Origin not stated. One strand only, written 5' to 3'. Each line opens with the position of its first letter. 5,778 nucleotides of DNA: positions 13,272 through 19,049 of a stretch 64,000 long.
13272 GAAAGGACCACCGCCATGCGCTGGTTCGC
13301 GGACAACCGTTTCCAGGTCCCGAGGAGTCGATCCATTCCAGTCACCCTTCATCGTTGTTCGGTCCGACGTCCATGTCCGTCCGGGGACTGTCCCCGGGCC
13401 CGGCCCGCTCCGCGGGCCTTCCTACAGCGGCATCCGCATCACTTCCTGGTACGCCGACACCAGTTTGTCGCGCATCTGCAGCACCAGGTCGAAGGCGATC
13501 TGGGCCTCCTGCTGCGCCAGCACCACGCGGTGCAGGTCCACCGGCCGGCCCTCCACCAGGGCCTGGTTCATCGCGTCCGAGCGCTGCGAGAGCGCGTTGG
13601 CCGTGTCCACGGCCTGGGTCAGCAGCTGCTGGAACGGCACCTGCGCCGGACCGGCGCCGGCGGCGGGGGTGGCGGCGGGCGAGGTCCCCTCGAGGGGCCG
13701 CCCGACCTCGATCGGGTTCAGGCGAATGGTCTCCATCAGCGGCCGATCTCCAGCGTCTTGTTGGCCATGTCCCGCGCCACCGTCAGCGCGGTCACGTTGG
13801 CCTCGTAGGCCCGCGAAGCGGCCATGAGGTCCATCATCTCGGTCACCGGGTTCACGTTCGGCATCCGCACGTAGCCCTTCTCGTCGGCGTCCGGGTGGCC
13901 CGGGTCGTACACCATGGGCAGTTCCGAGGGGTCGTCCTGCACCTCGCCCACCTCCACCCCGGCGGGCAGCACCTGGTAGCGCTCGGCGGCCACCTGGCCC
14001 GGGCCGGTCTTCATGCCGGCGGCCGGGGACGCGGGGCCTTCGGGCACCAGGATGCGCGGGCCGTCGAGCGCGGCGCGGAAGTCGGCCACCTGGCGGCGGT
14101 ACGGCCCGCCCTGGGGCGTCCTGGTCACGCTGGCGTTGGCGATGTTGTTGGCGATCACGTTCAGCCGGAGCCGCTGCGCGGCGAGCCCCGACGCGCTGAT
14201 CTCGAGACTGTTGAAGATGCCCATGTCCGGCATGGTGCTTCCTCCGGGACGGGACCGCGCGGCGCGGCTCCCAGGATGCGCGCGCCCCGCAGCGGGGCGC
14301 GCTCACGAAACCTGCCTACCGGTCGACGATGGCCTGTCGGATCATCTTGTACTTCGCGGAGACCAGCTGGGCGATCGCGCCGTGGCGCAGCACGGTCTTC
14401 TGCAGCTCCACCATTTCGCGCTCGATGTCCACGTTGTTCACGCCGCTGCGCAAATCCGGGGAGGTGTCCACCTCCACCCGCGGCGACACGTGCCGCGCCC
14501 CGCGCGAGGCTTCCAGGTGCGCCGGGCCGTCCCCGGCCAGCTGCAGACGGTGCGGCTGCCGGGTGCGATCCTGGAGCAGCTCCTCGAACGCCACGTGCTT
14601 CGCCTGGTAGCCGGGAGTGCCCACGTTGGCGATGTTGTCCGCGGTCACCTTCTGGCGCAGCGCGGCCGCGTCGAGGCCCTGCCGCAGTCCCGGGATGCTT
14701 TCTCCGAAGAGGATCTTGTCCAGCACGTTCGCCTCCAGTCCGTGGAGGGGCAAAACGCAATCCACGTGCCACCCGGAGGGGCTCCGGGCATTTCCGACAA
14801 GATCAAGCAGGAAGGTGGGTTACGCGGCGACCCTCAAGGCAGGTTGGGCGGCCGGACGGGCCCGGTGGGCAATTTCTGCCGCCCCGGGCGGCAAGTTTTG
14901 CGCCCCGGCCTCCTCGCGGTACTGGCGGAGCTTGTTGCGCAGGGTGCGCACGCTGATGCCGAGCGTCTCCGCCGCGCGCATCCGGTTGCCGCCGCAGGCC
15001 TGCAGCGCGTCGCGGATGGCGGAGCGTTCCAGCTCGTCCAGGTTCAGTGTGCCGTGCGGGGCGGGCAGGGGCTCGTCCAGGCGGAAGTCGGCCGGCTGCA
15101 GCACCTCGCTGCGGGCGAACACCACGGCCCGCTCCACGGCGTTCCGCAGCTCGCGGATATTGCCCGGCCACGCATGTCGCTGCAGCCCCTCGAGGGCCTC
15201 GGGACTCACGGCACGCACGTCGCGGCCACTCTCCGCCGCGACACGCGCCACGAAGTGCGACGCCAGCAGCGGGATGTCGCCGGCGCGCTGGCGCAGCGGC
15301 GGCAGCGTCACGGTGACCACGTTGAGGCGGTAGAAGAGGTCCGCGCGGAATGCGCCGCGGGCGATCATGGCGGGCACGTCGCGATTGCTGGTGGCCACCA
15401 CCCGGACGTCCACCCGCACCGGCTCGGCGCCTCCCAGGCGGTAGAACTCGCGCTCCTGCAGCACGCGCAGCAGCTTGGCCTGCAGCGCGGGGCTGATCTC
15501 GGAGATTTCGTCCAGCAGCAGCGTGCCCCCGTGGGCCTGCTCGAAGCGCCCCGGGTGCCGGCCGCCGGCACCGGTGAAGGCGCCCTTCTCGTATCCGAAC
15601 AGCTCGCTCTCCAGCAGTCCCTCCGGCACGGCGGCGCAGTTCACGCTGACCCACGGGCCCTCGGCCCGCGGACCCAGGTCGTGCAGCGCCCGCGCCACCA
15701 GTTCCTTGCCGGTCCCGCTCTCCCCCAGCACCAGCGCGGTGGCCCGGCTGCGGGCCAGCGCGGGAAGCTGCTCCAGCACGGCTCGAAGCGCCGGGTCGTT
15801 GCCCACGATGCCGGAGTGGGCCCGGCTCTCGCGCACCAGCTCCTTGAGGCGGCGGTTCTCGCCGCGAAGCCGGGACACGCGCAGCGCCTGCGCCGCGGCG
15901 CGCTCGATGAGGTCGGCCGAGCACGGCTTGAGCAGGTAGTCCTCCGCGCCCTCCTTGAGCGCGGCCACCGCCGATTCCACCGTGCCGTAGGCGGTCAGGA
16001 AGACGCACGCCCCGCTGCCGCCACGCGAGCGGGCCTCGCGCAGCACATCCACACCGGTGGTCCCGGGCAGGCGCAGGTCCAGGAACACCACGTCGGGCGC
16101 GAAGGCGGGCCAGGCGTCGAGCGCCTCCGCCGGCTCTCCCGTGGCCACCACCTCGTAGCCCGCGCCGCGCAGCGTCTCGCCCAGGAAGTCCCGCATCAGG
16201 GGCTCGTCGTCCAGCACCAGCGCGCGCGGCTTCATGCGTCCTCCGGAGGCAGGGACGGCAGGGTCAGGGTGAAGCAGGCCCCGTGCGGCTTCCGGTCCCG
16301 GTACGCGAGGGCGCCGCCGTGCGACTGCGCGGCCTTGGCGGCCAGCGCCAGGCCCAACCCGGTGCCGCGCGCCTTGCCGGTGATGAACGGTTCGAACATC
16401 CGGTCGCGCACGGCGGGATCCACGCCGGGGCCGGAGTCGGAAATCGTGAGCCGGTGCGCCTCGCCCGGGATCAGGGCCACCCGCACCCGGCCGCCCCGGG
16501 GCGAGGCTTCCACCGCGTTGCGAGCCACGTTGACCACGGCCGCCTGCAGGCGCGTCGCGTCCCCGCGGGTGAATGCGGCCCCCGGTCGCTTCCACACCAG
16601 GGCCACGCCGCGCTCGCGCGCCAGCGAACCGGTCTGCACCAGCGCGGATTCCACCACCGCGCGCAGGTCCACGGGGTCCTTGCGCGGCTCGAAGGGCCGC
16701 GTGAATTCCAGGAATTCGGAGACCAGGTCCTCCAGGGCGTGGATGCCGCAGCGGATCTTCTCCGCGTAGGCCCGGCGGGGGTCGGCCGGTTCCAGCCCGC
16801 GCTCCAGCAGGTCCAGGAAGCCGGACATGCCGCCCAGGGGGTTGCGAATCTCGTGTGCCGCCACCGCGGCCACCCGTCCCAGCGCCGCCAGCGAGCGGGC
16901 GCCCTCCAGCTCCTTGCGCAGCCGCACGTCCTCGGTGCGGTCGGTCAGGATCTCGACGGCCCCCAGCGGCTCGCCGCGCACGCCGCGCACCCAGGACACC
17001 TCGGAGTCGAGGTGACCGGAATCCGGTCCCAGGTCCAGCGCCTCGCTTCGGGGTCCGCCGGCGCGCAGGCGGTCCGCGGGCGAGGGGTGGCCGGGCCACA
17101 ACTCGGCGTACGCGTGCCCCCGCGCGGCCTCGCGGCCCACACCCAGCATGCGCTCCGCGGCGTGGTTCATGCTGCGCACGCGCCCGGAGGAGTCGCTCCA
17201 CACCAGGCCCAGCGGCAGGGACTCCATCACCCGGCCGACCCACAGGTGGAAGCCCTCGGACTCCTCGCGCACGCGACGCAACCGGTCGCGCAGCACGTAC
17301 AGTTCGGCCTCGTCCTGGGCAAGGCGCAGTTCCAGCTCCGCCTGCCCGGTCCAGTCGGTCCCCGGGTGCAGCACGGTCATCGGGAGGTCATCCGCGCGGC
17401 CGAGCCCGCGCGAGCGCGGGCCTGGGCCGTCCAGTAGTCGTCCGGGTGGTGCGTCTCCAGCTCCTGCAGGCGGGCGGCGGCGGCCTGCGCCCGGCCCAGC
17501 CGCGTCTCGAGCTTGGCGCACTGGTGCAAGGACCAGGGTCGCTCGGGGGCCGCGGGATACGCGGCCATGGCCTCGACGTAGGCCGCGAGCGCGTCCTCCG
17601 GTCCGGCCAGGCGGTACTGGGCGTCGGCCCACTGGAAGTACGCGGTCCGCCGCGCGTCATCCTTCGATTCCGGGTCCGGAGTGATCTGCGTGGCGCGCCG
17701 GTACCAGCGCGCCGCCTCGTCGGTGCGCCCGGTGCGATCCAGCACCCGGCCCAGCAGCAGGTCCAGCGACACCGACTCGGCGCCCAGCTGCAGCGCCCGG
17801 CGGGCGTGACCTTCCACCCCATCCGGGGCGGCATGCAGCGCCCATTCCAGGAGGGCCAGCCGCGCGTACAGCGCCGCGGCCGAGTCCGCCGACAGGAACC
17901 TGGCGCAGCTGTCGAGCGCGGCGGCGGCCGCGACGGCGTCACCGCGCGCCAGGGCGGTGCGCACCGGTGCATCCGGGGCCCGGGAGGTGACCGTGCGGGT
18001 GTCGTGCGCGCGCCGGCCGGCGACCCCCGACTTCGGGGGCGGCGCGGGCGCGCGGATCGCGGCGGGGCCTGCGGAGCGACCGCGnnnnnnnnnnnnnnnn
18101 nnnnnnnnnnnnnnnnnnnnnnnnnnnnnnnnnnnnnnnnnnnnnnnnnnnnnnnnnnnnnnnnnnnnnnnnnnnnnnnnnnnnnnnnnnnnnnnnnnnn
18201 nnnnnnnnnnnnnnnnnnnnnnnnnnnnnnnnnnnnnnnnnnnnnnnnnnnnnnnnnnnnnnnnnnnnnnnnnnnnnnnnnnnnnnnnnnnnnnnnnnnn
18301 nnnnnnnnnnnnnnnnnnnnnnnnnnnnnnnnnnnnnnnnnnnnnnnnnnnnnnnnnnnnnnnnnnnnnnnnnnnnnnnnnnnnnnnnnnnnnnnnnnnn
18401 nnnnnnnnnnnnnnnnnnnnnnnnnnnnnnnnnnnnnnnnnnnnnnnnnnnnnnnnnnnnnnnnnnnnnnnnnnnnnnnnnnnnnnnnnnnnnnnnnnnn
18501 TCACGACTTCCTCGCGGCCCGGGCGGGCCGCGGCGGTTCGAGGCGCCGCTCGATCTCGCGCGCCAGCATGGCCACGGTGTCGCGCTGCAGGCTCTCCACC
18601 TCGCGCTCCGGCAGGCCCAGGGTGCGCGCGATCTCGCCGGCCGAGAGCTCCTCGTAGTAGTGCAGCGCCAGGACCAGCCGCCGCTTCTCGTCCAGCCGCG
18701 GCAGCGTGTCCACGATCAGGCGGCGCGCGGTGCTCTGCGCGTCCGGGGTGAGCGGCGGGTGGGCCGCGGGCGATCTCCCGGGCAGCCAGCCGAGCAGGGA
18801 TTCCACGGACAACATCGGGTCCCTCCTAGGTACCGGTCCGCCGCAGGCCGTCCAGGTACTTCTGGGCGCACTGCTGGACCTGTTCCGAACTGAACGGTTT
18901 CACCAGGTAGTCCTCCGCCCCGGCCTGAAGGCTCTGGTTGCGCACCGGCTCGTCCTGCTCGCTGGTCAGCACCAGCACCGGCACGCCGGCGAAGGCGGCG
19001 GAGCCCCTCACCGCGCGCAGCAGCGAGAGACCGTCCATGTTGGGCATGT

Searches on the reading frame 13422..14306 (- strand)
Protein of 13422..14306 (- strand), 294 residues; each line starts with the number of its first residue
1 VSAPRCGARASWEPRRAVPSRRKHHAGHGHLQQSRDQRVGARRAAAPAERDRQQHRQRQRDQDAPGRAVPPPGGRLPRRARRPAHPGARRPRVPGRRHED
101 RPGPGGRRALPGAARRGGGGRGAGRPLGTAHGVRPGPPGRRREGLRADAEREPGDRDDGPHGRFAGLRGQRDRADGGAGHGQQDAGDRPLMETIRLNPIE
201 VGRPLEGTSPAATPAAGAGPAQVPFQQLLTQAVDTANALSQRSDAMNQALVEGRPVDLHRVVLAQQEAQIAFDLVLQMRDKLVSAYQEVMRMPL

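Call 52: search_protein_families(library=pfam, proteins=[window:13422-14306:-], max_evalue=0.001)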
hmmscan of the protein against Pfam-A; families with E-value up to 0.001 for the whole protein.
window:13422-14306:- (294 aa): 1 family
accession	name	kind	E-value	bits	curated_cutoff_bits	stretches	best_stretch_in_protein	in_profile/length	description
PF02049.23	FliE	-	1.5e-24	86.4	22.4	1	212-293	7-88/89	Flagellar hook-basal body complex protein FliE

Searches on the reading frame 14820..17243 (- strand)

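Call 18: search_protein_families(library=pfam, proteins=[window:14820-17243:-], max_evalue=0.001)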
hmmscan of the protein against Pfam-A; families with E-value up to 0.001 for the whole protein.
window:14820-17243:- (807 aa): 6 families
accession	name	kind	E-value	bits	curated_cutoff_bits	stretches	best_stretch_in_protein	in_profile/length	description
PF00158.32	Sigma54_activat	-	1.2e-65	220.7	20.2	1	479-645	1-167/168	Sigma-54 interaction domain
PF25601.1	AAA_lid_14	-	2.4e-24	85.4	27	1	651-721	1-71/87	AAA+ ATPase lid domain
PF00072.30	Response_reg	-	1.9e-23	83.2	30.2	1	342-448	2-108/111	Response regulator receiver domain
PF14532.12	Sigma54_activ_2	-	1.6e-20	74.2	25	1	480-650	1-138/138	Sigma-54 interaction domain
PF02954.25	HTH_8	-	2.7e-14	53.1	22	1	735-775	2-42/42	Bacterial regulatory protein, Fis family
PF07728.20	AAA_5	-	4.6e-08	33.6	22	1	504-621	3-123/139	AAA domain (dynein-related subfamily)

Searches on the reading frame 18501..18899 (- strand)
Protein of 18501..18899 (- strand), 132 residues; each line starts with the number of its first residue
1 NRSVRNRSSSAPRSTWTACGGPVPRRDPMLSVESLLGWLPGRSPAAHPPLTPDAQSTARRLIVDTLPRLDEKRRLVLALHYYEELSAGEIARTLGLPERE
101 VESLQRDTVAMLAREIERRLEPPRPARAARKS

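Call 18: search_protein_families(library=pfam, proteins=[window:18501-18899:-], max_evalue=0.001)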
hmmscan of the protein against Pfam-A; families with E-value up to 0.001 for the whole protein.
window:18501-18899:- (132 aa): 3 families
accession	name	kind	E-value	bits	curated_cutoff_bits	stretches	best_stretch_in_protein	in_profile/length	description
PF08281.18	Sigma70_r4_2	-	1.3e-09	37.9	25.7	1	60-103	2-45/54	Sigma-70, region 4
PF04545.22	Sigma70_r4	-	1.4e-08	34.5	24.1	1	66-110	2-46/50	Sigma-70, region 4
PF12840.13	HTH_20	-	0.00037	20.8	27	1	73-100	7-34/51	Helix-turn-helix domain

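Call 42: search_protein_families(library=ncbifam, proteins=[window:18501-18899:-], max_evalue=0.00001)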
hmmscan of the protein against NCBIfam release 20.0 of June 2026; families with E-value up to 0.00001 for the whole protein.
window:18501-18899:- (132 aa): 8 families
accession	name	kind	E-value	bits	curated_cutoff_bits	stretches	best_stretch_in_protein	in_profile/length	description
TIGR02983.1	SigE-fam_strep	subfamily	3.5e-09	36.8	141.55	1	43-118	86-160/162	SigE family RNA polymerase sigma factor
TIGR02937.1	sigma70-ECF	superfamily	1.5e-08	34.5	42.9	1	56-115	105-164/165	sigma-70 family RNA polymerase sigma factor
TIGR02479.1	FliA_WhiG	subfamily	7.1e-08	32.4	189.6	1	49-113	156-220/224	FliA/WhiG family RNA polymerase sigma factor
NF009172.0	PRK12519.1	subfamily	7.6e-08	32.1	222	1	45-115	118-188/194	RNA polymerase sigma factor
NF005413.0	PRK06986.1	subfamily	1.5e-06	28.2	201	1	56-116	176-236/241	RNA polymerase sigma factor FliA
NF004935.0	PRK06288.1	equivalog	2.8e-06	27.2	343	1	49-112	195-258/270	RNA polymerase sigma factor WhiG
TIGR02952.1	Sig70_famx2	equivalog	3e-06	27.3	206.45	1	56-115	110-169/170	ECF subfamily RNA polymerase sigma factor, BldN family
NF004572.0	PRK05911.1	equivalog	3.7e-06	26.5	378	1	59-106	196-243/257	RNA polymerase sigma factor sigma-28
